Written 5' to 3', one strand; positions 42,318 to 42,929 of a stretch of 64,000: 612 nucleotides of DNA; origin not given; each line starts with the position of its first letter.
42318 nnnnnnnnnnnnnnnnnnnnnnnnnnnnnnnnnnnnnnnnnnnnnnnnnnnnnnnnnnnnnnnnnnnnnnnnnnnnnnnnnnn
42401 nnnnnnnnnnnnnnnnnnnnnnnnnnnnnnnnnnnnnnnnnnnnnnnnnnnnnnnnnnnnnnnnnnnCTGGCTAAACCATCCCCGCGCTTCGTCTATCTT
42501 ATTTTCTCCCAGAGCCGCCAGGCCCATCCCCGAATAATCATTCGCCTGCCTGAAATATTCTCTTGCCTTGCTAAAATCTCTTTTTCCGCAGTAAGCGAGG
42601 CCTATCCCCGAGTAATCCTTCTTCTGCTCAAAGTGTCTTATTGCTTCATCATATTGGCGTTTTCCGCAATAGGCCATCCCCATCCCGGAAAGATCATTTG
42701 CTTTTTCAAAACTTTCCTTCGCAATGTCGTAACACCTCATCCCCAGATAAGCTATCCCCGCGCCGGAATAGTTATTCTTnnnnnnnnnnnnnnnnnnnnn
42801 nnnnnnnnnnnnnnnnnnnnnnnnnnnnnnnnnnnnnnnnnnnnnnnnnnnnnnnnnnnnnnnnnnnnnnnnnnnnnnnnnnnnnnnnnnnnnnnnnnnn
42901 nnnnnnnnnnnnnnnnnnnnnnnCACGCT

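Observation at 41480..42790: Array of about 16 tandem 26-residue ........-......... repeats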

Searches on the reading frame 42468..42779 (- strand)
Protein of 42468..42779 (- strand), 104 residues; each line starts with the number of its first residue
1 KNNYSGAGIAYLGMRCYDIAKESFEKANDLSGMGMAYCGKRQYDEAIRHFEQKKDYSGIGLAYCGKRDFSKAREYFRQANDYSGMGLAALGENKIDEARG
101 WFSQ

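Call 33: search_protein_representatives(alignment_id=A1)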
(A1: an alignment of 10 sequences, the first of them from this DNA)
Query: 10 sequences, 104 profile positions. Proteins with E-value up to 0.001 (for the whole library): 5915; up to 1e-10: 402; up to 1e-30: 23. The best 150 are listed.
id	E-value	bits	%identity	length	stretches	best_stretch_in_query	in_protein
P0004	3.8e-212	705.1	-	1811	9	2-103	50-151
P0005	1.9e-79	278.7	-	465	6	1-103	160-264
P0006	2.0e-65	233.7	-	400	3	1-103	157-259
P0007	1.0e-60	218.5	-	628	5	7-104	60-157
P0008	2.8e-53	194.6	-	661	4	10-103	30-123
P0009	2.9e-53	194.6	-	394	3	2-104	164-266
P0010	1.2e-52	192.6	-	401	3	1-103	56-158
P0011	9.0e-52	189.8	-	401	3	2-98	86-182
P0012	1.3e-49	182.8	-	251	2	8-103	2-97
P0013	2.1e-45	169.3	-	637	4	5-104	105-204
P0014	9.8e-44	164.0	-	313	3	3-104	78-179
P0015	2.5e-39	149.8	-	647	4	11-104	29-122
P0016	5.5e-39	148.7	-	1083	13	5-104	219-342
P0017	1.9e-38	147.0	-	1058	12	69-103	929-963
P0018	1.4e-36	141.0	-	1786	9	6-103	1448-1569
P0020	6.6e-36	138.8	-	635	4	11-103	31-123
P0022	6.5e-35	135.6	-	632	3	3-103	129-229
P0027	4.9e-30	119.9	-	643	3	9-103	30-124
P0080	2.6e-19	85.5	-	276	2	6-104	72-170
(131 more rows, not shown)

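Call 41: search_protein_families(library=pfam, proteins=[P0004, P0005, P0007, P0008, P0013, P0015, P0020, P0022, P0027], max_evalue=0.001)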
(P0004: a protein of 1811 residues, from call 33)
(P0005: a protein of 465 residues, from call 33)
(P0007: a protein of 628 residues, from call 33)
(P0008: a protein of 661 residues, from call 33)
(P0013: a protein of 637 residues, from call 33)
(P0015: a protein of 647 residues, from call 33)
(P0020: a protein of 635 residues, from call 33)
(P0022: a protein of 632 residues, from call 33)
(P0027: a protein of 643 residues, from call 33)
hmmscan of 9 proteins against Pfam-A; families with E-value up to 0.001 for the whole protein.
P0004 (1811 aa): 14 families
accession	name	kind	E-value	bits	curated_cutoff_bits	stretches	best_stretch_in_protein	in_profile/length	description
PF05593.20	RHS_repeat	-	3.4e-76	250.8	22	9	1436-1472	1-36/38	RHS Repeat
PF07719.23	TPR_2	-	2.3e-44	146.3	27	0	364-388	4-28/34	Tetratricopeptide repeat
PF00515.34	TPR_1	-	4e-33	112.3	27.8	0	521-543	5-27/34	Tetratricopeptide repeat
PF13424.12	TPR_12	-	2.8e-24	85.5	30.1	0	636-696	9-76/77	Tetratricopeptide repeat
PF13181.12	TPR_8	-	3.6e-23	80.2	25.7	0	633-658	4-29/34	Tetratricopeptide repeat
PF13176.12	TPR_7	-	3.6e-19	67.6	27.9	0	364-387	2-27/36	Tetratricopeptide repeat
PF03412.21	Peptidase_C39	-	7.5e-17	61.8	22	1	735-850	10-128/133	Peptidase C39 family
PF24762.1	TPR_IF140-IFT172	-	9.6e-13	48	26.8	0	270-336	183-252/486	IF140/IFT172 TPR domain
PF13374.12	TPR_10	-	1.5e-09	38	27.5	0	364-387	5-28/42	Tetratricopeptide repeat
PF20148.4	DUF6531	-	1.3e-07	32.3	24.1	1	939-997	2-55/74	Domain of unknown function (DUF6531)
PF13432.12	TPR_16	-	1.2e-06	29.3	32.7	0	637-697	4-63/65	Tetratricopeptide repeat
PF23953.1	TPR_COPA_B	-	2.4e-05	24.5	33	0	527-555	84-112/181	COPA/B TPR domain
PF13428.12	TPR_14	-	2.8e-05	24.8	23.5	0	635-660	6-31/44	Tetratricopeptide repeat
PF14559.12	TPR_19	-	2.9e-05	24.8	25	0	641-707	2-67/68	Tetratricopeptide repeat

P0005 (465 aa): 13 families
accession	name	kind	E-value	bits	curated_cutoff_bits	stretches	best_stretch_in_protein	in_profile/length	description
PF07719.23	TPR_2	-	2.3e-25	87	27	0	62-82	7-27/34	Tetratricopeptide repeat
PF00515.34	TPR_1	-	1.4e-24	85.2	27.8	0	61-82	6-27/34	Tetratricopeptide repeat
PF13424.12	TPR_12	-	1.5e-19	70.4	30.1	0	62-82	51-71/77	Tetratricopeptide repeat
PF13181.12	TPR_8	-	9.9e-17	60.1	25.7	0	413-437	2-26/34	Tetratricopeptide repeat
PF13428.12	TPR_14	-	1.4e-11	44.3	23.5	0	381-415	4-41/44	Tetratricopeptide repeat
PF13374.12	TPR_10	-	6e-11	42.4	27.5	0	63-82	9-28/42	Tetratricopeptide repeat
PF13176.12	TPR_7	-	1.8e-10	40.5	27.9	0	113-133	4-24/36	Tetratricopeptide repeat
PF14559.12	TPR_19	-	2.2e-10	41.1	25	0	71-109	6-52/68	Tetratricopeptide repeat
PF13432.12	TPR_16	-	1.6e-08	35.3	32.7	0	61-82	36-57/65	Tetratricopeptide repeat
PF23300.3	HEAT_Nup120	-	1.6e-08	35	29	0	417-449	31-63/170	Nucleoporin Nup120, HEAT repeats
PF13174.12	TPR_6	-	2.9e-08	34.3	26.3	0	140-160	6-26/33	Tetratricopeptide repeat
PF12895.13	ANAPC3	-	1.1e-05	26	27.2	0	62-94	29-62/82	Anaphase-promoting complex, cyclosome, subunit 3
PF23953.1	TPR_COPA_B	-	0.00016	21.8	33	0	40-124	31-116/181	COPA/B TPR domain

P0007 (628 aa): 15 families
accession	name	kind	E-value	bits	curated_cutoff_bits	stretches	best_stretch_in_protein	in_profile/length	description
PF07719.23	TPR_2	-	1.8e-26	90.4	27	0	86-106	7-27/34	Tetratricopeptide repeat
PF00515.34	TPR_1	-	2.3e-24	84.6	27.8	1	86-106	7-27/34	Tetratricopeptide repeat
PF13424.12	TPR_12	-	9.5e-14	51.8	30.1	0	265-288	48-71/77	Tetratricopeptide repeat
PF13181.12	TPR_8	-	8.6e-12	44.7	25.7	0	86-106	7-27/34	Tetratricopeptide repeat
PF14559.12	TPR_19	-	1.3e-11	45.1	25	0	334-396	3-66/68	Tetratricopeptide repeat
PF13374.12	TPR_10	-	2.6e-10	40.4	27.5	0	265-288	5-28/42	Tetratricopeptide repeat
PF13432.12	TPR_16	-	4.1e-10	40.4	32.7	0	86-136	3-63/65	Tetratricopeptide repeat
PF12895.13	ANAPC3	-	1.4e-09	38.5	27.2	0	309-381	9-81/82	Anaphase-promoting complex, cyclosome, subunit 3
PF03412.21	Peptidase_C39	-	5.9e-09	36.3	22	1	513-625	14-128/133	Peptidase C39 family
PF13174.12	TPR_6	-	6.2e-08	33.2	26.3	0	360-386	4-30/33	Tetratricopeptide repeat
PF13428.12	TPR_14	-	1.4e-07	31.9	23.5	0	360-388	5-33/44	Tetratricopeptide repeat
PF00637.26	Clathrin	-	1.7e-06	28.3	29.6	0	264-313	72-121/143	Region in Clathrin and VPS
PF13176.12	TPR_7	-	8.8e-06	25.9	27.9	0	86-106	5-27/36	Tetratricopeptide repeat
PF24762.1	TPR_IF140-IFT172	-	0.00013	21.2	26.8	0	266-319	407-460/486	IF140/IFT172 TPR domain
PF09976.15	TPR_21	-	0.00036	20.7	25.5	0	335-394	55-114/193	Tetratricopeptide repeat-like domain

P0008 (661 aa): 14 families
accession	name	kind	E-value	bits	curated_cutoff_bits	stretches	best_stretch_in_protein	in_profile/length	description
PF07719.23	TPR_2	-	1.1e-23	81.8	27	2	258-280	5-27/34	Tetratricopeptide repeat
PF00515.34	TPR_1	-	2.2e-18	65.6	27.8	1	76-99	4-27/34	Tetratricopeptide repeat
PF13424.12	TPR_12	-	9.6e-16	58.2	30.1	0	258-280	49-71/77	Tetratricopeptide repeat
PF13181.12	TPR_8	-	1.7e-14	53.1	25.7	0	259-280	6-27/34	Tetratricopeptide repeat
PF03412.21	Peptidase_C39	-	2.6e-14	53.6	22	1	537-660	6-130/133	Peptidase C39 family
PF13174.12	TPR_6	-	1.4e-11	44.7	26.3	0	79-99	6-26/33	Tetratricopeptide repeat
PF14559.12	TPR_19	-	6.4e-11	42.9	25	0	63-100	14-52/68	Tetratricopeptide repeat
PF13176.12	TPR_7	-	1.1e-10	41.2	27.9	0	78-98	4-24/36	Tetratricopeptide repeat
PF13428.12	TPR_14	-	1.3e-10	41.3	23.5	0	259-280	6-27/44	Tetratricopeptide repeat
PF13374.12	TPR_10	-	1.7e-10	41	27.5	0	80-99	9-28/42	Tetratricopeptide repeat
PF13432.12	TPR_16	-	5.7e-07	30.3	32.7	0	79-118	3-50/65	Tetratricopeptide repeat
PF10602.15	RPN7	-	9.9e-06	25.8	29.6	0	223-280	5-62/174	26S proteasome subunit RPN7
PF12895.13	ANAPC3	-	1.7e-05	25.4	27.2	0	52-97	28-80/82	Anaphase-promoting complex, cyclosome, subunit 3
PF00637.26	Clathrin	-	6e-05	23.3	29.6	1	219-292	61-134/143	Region in Clathrin and VPS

P0013 (637 aa): 13 families
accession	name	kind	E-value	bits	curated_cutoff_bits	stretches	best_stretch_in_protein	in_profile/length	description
PF00515.34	TPR_1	-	5.3e-16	58.1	27.8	1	78-101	4-27/34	Tetratricopeptide repeat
PF07719.23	TPR_2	-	4.2e-15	55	27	1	78-101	4-27/34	Tetratricopeptide repeat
PF13424.12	TPR_12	-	2.3e-14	53.8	30.1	0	79-101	49-71/77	Tetratricopeptide repeat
PF03412.21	Peptidase_C39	-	2e-11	44.3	22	1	515-633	11-130/133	Peptidase C39 family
PF13174.12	TPR_6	-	2.4e-10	40.8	26.3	0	81-101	6-26/33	Tetratricopeptide repeat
PF13181.12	TPR_8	-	7.4e-10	38.6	25.7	0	78-103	4-29/34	Tetratricopeptide repeat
PF13428.12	TPR_14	-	5.6e-09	36.3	23.5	0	78-101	4-27/44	Tetratricopeptide repeat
PF13176.12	TPR_7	-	2.6e-08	33.8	27.9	0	211-230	5-24/36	Tetratricopeptide repeat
PF14559.12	TPR_19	-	1.2e-07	32.3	25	0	87-127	3-51/68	Tetratricopeptide repeat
PF12895.13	ANAPC3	-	1.6e-07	31.9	27.2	0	54-99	28-80/82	Anaphase-promoting complex, cyclosome, subunit 3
PF13432.12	TPR_16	-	4e-07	30.8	32.7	0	81-127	3-57/65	Tetratricopeptide repeat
PF13374.12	TPR_10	-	3.8e-06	27.2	27.5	0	79-100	6-27/42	Tetratricopeptide repeat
PF01535.26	PPR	-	0.00072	20.1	25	0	78-102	3-27/31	PPR repeat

P0015 (647 aa): 12 families
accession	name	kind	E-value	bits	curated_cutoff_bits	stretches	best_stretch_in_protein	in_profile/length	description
PF07719.23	TPR_2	-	2.6e-15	55.6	27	1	74-97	4-27/34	Tetratricopeptide repeat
PF13424.12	TPR_12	-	1.5e-13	51.2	30.1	0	256-279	48-71/77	Tetratricopeptide repeat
PF00515.34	TPR_1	-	2.2e-13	49.8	27.8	0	74-96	4-26/34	Tetratricopeptide repeat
PF13176.12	TPR_7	-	2.8e-10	39.9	27.9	0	256-282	2-30/36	Tetratricopeptide repeat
PF13428.12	TPR_14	-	9.1e-10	38.7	23.5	0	257-290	5-39/44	Tetratricopeptide repeat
PF12895.13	ANAPC3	-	1.9e-09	38.1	27.2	0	47-92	25-77/82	Anaphase-promoting complex, cyclosome, subunit 3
PF03412.21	Peptidase_C39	-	3.2e-09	37.1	22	1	529-646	11-130/133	Peptidase C39 family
PF13181.12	TPR_8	-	5e-09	36.1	25.7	0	77-100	7-30/34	Tetratricopeptide repeat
PF13432.12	TPR_16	-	1.1e-08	35.8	32.7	0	77-122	3-56/65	Tetratricopeptide repeat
PF13174.12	TPR_6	-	1.1e-08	35.6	26.3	0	77-97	6-26/33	Tetratricopeptide repeat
PF13374.12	TPR_10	-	6.3e-05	23.3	27.5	0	259-280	8-29/42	Tetratricopeptide repeat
PF14559.12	TPR_19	-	0.00031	21.4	25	0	290-341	2-53/68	Tetratricopeptide repeat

P0020 (635 aa): 14 families
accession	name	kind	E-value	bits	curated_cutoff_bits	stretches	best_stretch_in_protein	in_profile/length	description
PF00515.34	TPR_1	-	5.4e-18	64.4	27.8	1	76-99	4-27/34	Tetratricopeptide repeat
PF07719.23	TPR_2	-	1e-17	63.1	27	1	76-99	4-27/34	Tetratricopeptide repeat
PF13424.12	TPR_12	-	1.3e-15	57.8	30.1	0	77-99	49-71/77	Tetratricopeptide repeat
PF13181.12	TPR_8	-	3.1e-14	52.3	25.7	0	79-99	7-27/34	Tetratricopeptide repeat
PF13176.12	TPR_7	-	9.3e-12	44.5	27.9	0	78-99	4-25/36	Tetratricopeptide repeat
PF14559.12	TPR_19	-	5.2e-11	43.1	25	0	291-342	1-52/68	Tetratricopeptide repeat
PF03412.21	Peptidase_C39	-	1.1e-10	41.9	22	1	517-634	13-131/133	Peptidase C39 family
PF13428.12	TPR_14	-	3.4e-09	36.9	23.5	0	285-320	5-40/44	Tetratricopeptide repeat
PF12895.13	ANAPC3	-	1.4e-08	35.3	27.2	0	52-98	28-81/82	Anaphase-promoting complex, cyclosome, subunit 3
PF13374.12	TPR_10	-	4.4e-08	33.3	27.5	0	80-99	9-28/42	Tetratricopeptide repeat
PF13174.12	TPR_6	-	4.5e-08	33.7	26.3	0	79-101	6-28/33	Tetratricopeptide repeat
PF13432.12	TPR_16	-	2.2e-05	25.2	32.7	0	79-99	3-23/65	Tetratricopeptide repeat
PF23953.1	TPR_COPA_B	-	0.00038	20.6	33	0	123-207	72-156/181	COPA/B TPR domain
PF00637.26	Clathrin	-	0.00083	19.5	29.6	0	83-153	52-124/143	Region in Clathrin and VPS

P0022 (632 aa): 15 families
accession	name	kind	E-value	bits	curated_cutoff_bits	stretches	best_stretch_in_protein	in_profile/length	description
PF07719.23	TPR_2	-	1.6e-15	56.3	27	0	78-100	4-26/34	Tetratricopeptide repeat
PF13181.12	TPR_8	-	3e-13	49.2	25.7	1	263-288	6-31/34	Tetratricopeptide repeat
PF00515.34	TPR_1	-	2.1e-12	46.7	27.8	0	262-284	5-27/34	Tetratricopeptide repeat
PF13424.12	TPR_12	-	2.4e-12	47.3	30.1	0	79-100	49-70/77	Tetratricopeptide repeat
PF14559.12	TPR_19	-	6.3e-11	42.9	25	0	295-345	2-52/68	Tetratricopeptide repeat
PF03412.21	Peptidase_C39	-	4.6e-10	39.9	22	1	512-630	10-129/133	Peptidase C39 family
PF13428.12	TPR_14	-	4.7e-09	36.5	23.5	0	285-324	2-41/44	Tetratricopeptide repeat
PF12895.13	ANAPC3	-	3.5e-08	34.1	27.2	0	226-268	14-60/82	Anaphase-promoting complex, cyclosome, subunit 3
PF13176.12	TPR_7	-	5.1e-08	32.8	27.9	0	286-313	1-28/36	Tetratricopeptide repeat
PF13374.12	TPR_10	-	1.3e-06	28.6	27.5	0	262-284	6-28/42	Tetratricopeptide repeat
PF13174.12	TPR_6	-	1.7e-05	25.6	26.3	0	81-102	6-27/33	Tetratricopeptide repeat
PF23953.1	TPR_COPA_B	-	6.2e-05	23.2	33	0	73-128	72-127/181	COPA/B TPR domain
PF13432.12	TPR_16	-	9.9e-05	23.1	32.7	0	81-99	3-21/65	Tetratricopeptide repeat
PF07219.19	HemY_N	-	0.0004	20.9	31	0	132-161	64-94/107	HemY protein N-terminus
PF00637.26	Clathrin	-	0.00073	19.7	29.6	0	214-310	23-122/143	Region in Clathrin and VPS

P0027 (643 aa): 11 families
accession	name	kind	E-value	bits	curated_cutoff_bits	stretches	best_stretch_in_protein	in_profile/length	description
PF03412.21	Peptidase_C39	-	5.5e-10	39.6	22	1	519-642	6-130/133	Peptidase C39 family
PF07719.23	TPR_2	-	3e-09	36.7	27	1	77-99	4-26/34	Tetratricopeptide repeat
PF13424.12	TPR_12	-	9.8e-09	35.7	30.1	0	79-100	50-71/77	Tetratricopeptide repeat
PF14559.12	TPR_19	-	1.3e-07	32.3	25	0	234-256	30-52/68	Tetratricopeptide repeat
PF00515.34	TPR_1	-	4.1e-07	30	27.8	1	77-99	4-26/34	Tetratricopeptide repeat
PF13428.12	TPR_14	-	1.5e-06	28.7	23.5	0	76-100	3-27/44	Tetratricopeptide repeat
PF13176.12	TPR_7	-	8.7e-06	25.9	27.9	0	209-229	4-24/36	Tetratricopeptide repeat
PF13174.12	TPR_6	-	1.6e-05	25.7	26.3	0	80-100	6-26/33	Tetratricopeptide repeat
PF12895.13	ANAPC3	-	1.7e-05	25.4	27.2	0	53-98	28-80/82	Anaphase-promoting complex, cyclosome, subunit 3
PF13181.12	TPR_8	-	0.00023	21.5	25.7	0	80-100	7-27/34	Tetratricopeptide repeat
PF13432.12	TPR_16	-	0.00068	20.5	32.7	0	80-99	3-22/65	Tetratricopeptide repeat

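Call 42: search_protein_families(library=ncbifam, proteins=[P0007], max_evalue=0.01)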
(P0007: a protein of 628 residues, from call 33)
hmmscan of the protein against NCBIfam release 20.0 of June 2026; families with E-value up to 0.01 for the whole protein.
P0007 (628 aa): 4 families
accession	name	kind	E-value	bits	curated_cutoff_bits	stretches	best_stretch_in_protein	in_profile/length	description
NF040959.1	MamA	equivalog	2.2e-06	27.3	200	0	33-133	90-200/204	magnetosome protein MamA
TIGR02917.1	PEP_TPR_lipo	equivalog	1.4e-05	23.2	312.2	1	297-381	202-286/899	XrtA/PEP-CTERM system TPR-repeat protein PrsT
NF053607.1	CHU_0125_OmpA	equivalog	0.00011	20.9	620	1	302-405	33-136/639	CHU_0125 family OmpA-like outer membrane integrity protein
TIGR03939.1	PGA_TPR_OMP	equivalog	0.0027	16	366.65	1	297-397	404-504/800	poly-beta-1,6 N-acetyl-D-glucosamine export porin PgaA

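Call 43: find_encoding_contigs(protein=P0007, flank=8000, max_places=3)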
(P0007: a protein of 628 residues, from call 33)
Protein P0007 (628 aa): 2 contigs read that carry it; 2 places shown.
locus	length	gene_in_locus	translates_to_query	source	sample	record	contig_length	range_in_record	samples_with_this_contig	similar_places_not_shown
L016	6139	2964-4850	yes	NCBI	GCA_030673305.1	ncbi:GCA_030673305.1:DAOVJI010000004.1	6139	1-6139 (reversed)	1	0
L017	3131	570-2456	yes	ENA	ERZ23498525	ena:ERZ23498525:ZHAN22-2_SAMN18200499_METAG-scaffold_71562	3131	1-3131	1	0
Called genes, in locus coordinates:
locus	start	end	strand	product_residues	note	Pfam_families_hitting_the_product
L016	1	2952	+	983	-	?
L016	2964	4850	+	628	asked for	PF00515:TPR_1 (faint), PF00637:Clathrin (faint), PF07719:TPR_2 (faint), PF12895:ANAPC3 (faint), PF13174:TPR_6 (faint), PF13176:TPR_7 (faint), PF13374:TPR_10 (faint), PF03412:Peptidase_C39, +5 more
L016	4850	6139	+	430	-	?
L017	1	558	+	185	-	?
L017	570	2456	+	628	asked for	PF00515:TPR_1 (faint), PF00637:Clathrin (faint), PF07719:TPR_2 (faint), PF12895:ANAPC3 (faint), PF13174:TPR_6 (faint), PF13176:TPR_7 (faint), PF13374:TPR_10 (faint), PF03412:Peptidase_C39, +5 more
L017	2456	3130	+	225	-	?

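Call 44: search_protein_families(library=pfam, proteins=[L016:1-2952:+, L016:4850-6139:+], max_evalue=0.001)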
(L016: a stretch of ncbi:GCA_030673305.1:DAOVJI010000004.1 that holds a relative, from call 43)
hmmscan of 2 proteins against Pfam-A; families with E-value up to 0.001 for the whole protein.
L016:1-2952:+ (983 aa): 2 families
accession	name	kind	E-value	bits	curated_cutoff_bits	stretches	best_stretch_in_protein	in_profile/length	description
PF13385.13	Laminin_G_3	-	6.8e-45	153.3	27.6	2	380-528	5-150/151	Concanavalin A-like lectin/glucanases superfamily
PF02210.31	Laminin_G_2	-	7.1e-10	39.9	22.9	1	413-515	10-120/126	Laminin G domain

L016:4850-6139:+ (430 aa): 1 family
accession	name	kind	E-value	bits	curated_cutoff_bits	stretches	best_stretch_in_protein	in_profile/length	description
PF20148.4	DUF6531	-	7.5e-07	29.8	24.1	1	139-187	26-74/74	Domain of unknown function (DUF6531)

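Call 45: find_encoding_contigs(protein=P0008, flank=10000, max_places=3)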
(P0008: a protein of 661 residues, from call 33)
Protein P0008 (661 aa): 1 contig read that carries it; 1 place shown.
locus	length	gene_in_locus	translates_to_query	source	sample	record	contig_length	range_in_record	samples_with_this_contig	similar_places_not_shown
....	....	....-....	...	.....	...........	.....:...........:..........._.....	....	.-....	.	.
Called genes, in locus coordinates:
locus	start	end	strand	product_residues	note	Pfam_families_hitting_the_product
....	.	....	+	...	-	?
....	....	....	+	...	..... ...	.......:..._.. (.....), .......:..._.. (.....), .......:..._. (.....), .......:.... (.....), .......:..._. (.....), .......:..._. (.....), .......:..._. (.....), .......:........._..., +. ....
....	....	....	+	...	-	?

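Call 67: list_cluster_members(proteins=[P0004, P0005, P0006, P0007, P0008, P0009, P0013, P0014, P0080, P0022])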
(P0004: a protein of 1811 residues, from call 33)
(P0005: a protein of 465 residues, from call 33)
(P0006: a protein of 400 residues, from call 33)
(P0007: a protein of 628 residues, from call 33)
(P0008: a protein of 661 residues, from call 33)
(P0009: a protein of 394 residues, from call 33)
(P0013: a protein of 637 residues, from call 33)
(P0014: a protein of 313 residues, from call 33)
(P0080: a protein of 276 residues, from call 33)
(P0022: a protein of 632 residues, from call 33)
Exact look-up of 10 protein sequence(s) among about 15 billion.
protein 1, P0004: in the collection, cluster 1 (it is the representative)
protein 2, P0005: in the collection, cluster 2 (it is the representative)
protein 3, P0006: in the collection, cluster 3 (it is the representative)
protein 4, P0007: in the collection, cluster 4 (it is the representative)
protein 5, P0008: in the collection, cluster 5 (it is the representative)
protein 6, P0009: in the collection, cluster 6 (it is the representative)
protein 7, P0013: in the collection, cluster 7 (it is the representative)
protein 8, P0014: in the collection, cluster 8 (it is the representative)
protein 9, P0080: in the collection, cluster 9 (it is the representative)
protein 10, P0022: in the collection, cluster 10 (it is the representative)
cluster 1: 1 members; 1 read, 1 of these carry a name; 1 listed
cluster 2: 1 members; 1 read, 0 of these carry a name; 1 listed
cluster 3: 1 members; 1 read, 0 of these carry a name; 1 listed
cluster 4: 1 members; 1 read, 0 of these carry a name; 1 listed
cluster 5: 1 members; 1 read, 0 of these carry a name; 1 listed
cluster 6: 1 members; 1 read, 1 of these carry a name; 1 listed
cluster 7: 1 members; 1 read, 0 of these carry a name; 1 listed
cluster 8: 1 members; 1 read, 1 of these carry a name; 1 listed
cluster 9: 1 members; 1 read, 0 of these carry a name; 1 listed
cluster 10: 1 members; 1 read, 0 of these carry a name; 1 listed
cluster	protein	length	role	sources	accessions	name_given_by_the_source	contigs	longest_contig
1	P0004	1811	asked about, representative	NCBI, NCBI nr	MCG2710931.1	MAG: cysteine peptidase family C39 domain-containing protein [Candidatus Omnitrophica ... | cysteine peptidase family C39 domain-containing protein [Candidatus Omnitrophota ...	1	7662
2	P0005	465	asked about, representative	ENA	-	-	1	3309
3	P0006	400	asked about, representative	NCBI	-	-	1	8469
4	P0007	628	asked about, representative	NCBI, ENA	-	-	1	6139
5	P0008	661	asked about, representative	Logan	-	-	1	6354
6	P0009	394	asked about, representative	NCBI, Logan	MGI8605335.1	MAG: tetratricopeptide repeat protein [Verrucomicrobiales bacterium]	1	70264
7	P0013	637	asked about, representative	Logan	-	-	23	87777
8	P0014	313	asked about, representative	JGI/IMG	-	tetratricopeptide (TPR) repeat protein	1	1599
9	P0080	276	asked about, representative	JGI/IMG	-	-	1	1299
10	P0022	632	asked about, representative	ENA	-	-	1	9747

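Call 68: find_encoding_contigs(protein=P0013, flank=10000, max_places=2)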
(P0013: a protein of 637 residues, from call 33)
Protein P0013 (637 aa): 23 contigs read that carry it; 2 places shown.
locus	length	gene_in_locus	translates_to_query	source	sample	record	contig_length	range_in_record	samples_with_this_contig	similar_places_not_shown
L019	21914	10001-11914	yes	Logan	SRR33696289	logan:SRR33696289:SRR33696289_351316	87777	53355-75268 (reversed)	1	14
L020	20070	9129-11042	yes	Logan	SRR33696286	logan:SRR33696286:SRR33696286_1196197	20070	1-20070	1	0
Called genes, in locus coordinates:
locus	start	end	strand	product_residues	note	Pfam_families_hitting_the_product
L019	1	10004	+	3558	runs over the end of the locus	PF07953:Toxin_R_bind_N (faint), PF13385:Laminin_G_3, PF02210:Laminin_G_2 (faint), PF13385:Laminin_G_3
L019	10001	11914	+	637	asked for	PF07719:TPR_2 (faint), PF13424:TPR_12 (faint), PF12895:ANAPC3 (faint), PF13174:TPR_6 (faint), PF13176:TPR_7 (faint), PF13181:TPR_8 (faint), PF00515:TPR_1 (weak), PF03412:Peptidase_C39, +4 more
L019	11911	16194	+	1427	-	PF20148:DUF6531 (faint), PF05593:RHS_repeat (faint), PF25023:TEN_YD-shell (weak)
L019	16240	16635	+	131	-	-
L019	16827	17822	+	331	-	-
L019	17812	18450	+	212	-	PF07963:N_methyl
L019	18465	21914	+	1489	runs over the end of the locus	PF00754:F5_F8_type_C, PF22633:F5_F8_type_C_2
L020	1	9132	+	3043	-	?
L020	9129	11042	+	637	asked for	PF07719:TPR_2 (faint), PF13424:TPR_12 (faint), PF12895:ANAPC3 (faint), PF13174:TPR_6 (faint), PF13176:TPR_7 (faint), PF13181:TPR_8 (faint), PF00515:TPR_1 (weak), PF03412:Peptidase_C39, +4 more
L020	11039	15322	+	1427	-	PF20148:DUF6531 (faint), PF05593:RHS_repeat (faint), PF25023:TEN_YD-shell (weak)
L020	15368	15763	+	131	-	-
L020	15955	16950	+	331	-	-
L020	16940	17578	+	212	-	PF07963:N_methyl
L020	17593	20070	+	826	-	?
